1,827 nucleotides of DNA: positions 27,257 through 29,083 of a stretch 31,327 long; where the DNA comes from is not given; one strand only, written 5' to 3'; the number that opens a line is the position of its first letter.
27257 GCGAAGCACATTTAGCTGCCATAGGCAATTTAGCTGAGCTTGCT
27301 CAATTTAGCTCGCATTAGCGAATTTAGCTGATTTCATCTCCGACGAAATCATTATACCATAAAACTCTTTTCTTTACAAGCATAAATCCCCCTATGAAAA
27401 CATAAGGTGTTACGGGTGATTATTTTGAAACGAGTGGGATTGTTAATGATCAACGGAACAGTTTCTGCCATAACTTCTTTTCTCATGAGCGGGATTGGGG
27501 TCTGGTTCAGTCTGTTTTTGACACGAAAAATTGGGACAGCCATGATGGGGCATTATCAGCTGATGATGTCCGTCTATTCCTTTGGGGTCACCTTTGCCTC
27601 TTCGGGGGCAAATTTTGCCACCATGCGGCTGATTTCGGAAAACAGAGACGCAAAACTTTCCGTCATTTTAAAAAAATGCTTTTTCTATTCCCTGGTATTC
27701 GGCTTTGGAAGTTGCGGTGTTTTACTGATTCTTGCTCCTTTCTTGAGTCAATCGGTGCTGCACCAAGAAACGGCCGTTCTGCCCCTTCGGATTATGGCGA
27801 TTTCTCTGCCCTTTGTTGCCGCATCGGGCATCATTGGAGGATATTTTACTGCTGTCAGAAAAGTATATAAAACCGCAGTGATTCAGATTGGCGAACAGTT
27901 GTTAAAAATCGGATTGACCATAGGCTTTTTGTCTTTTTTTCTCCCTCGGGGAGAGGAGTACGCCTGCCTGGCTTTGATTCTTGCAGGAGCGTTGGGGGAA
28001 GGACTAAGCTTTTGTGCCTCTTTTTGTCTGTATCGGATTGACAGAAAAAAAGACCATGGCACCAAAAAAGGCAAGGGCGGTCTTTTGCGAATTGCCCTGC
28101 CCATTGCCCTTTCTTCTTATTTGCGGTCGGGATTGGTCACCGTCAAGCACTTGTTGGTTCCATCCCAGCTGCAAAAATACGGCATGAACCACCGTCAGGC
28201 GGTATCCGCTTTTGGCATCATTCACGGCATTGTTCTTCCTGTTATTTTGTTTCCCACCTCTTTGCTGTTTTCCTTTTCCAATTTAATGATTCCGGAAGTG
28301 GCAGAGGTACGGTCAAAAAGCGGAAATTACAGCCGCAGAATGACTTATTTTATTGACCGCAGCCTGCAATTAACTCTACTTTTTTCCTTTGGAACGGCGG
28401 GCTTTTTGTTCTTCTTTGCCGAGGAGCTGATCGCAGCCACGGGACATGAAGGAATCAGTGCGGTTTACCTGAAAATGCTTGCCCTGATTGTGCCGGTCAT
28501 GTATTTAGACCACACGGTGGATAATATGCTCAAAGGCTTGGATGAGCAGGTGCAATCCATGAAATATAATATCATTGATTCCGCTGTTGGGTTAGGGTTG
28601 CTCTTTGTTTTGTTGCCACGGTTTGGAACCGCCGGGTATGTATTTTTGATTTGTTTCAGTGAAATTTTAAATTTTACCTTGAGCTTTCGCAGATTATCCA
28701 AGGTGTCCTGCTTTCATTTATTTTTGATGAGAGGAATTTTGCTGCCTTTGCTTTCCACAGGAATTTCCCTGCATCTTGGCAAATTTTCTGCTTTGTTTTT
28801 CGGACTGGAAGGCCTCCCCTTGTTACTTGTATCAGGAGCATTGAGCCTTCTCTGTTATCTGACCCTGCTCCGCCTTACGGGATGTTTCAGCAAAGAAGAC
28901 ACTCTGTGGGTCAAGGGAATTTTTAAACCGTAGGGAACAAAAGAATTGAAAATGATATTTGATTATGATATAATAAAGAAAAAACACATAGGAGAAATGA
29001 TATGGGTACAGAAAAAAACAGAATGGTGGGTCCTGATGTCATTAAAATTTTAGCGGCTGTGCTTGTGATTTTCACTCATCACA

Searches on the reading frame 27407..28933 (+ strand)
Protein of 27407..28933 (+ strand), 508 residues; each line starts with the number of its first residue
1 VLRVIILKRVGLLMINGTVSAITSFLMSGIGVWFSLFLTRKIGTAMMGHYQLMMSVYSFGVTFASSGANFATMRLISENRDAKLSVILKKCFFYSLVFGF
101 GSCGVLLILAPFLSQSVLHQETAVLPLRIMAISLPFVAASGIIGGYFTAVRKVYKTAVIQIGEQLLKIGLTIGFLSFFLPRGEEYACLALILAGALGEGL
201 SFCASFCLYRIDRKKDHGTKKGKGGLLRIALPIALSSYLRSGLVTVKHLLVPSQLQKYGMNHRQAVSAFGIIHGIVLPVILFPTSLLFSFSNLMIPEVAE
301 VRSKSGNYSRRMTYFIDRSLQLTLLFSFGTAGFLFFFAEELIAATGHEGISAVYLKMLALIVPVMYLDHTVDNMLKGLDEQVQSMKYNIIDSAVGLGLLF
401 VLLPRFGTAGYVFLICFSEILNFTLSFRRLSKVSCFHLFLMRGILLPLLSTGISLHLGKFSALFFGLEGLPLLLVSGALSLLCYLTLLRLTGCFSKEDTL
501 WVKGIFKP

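Call 10: search_protein_families(library=pfam, proteins=[window:27407-28933:+], max_evalue=0.01)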
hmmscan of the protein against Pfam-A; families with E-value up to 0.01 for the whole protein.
window:27407-28933:+ (508 aa): 1 family
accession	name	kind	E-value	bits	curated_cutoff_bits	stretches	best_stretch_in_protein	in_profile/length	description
PF01943.22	Polysacc_synt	-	1.8e-12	47.7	28.2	1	18-239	6-220/274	Polysaccharide biosynthesis protein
